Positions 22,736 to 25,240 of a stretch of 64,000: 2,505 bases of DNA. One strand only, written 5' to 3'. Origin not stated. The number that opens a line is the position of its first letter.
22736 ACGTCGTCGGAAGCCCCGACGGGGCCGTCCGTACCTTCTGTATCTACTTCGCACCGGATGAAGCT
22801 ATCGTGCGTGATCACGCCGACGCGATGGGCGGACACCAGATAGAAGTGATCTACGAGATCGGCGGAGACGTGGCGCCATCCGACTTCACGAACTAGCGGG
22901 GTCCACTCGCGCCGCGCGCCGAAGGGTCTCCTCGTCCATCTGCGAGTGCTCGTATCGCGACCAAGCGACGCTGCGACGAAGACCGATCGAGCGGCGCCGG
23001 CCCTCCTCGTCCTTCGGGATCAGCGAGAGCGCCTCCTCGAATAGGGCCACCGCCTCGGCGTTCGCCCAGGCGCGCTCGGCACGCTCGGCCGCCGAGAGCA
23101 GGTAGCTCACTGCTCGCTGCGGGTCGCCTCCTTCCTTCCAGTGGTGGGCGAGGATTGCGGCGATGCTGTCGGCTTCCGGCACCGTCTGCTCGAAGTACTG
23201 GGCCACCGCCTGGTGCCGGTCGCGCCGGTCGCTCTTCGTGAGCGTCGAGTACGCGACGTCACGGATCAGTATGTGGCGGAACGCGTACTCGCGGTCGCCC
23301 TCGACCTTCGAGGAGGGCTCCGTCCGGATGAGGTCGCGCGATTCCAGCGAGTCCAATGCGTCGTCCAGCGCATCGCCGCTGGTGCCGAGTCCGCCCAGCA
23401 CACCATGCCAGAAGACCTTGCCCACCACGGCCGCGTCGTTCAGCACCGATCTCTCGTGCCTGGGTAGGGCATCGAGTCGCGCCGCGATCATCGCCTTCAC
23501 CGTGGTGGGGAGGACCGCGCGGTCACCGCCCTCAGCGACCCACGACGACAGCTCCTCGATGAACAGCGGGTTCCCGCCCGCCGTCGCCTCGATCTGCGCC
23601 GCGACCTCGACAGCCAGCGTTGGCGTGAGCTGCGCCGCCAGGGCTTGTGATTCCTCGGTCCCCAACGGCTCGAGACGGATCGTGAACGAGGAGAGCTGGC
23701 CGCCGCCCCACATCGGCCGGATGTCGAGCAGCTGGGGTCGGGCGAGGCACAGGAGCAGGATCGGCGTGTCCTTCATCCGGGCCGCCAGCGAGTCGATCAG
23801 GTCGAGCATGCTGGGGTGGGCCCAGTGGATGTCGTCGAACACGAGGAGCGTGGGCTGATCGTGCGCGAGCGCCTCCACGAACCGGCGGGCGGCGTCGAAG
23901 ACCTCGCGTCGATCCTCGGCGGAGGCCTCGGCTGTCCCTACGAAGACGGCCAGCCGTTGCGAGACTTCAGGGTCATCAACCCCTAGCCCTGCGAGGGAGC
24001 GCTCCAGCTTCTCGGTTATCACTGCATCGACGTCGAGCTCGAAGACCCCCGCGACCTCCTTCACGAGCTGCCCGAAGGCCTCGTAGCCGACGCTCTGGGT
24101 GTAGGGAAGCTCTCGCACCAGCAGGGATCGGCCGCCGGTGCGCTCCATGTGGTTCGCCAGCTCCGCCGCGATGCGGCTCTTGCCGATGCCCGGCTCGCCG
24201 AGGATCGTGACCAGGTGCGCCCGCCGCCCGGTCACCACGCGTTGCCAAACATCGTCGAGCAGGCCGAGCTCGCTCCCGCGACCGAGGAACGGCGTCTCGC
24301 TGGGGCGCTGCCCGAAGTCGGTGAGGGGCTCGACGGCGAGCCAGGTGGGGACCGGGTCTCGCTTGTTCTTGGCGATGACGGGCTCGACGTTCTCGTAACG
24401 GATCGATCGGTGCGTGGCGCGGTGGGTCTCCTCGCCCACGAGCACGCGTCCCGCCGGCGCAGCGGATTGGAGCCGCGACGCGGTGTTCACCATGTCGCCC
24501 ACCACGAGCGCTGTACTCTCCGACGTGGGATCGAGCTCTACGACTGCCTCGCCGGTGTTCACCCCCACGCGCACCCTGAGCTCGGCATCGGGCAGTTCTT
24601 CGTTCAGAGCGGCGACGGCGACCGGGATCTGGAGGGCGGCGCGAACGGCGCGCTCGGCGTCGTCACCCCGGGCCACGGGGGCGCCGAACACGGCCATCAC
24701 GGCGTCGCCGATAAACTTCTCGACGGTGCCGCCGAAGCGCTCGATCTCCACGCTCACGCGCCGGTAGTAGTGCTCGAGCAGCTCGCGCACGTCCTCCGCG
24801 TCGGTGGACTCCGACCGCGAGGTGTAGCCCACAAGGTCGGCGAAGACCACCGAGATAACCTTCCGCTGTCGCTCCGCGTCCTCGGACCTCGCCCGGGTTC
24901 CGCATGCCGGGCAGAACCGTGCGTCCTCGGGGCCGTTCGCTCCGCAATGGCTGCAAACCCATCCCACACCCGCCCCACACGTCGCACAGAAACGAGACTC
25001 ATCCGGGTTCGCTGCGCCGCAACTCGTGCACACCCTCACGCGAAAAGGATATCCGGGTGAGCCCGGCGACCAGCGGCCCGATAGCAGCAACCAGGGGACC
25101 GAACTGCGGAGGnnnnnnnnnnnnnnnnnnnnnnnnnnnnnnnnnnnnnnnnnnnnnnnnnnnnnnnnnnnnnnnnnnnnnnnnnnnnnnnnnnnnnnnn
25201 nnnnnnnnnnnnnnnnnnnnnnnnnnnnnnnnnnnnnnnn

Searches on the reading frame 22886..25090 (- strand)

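Call 58: search_protein_families(library=pfam, proteins=[window:22886-25090:-], max_evalue=0.001)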
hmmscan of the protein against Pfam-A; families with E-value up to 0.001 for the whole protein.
window:22886-25090:- (734 aa): 10 families
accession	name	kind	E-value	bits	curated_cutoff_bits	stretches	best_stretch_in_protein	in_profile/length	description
PF00211.25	Guanylate_cyc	-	4.9e-23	82.1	21.9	1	76-243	6-173/183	Adenylate and Guanylate cyclase catalytic domain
PF13191.12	AAA_16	-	5.1e-22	79.6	32.6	1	267-446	1-166/167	AAA ATPase domain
PF13240.11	Zn_Ribbon_1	-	1.4e-12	47.4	25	2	46-65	2-21/23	zinc-ribbon domain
PF12773.13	DZR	-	9.6e-10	38.9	27.3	1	21-64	1-45/45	Double zinc ribbon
PF13248.11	Zn_ribbon_3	-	1.1e-05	25.2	27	1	46-66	5-25/26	zinc-ribbon domain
PF13401.12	AAA_22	-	1.2e-05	26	27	1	290-446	4-120/130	AAA domain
PF20720.3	nSTAND3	-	9.5e-05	22.6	27.2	1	291-319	17-45/155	Novel STAND NTPase 3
PF24463.1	DUF7577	-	0.00012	22.1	28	0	18-40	2-24/27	Domain of unknown function (DUF7577)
PF00931.28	NB-ARC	-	0.00045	20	23.5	0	278-421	5-109/248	NB-ARC domain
PF17032.10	Zn_ribbon_15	-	0.00084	20.5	28.9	0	18-39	52-73/73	zinc-ribbon family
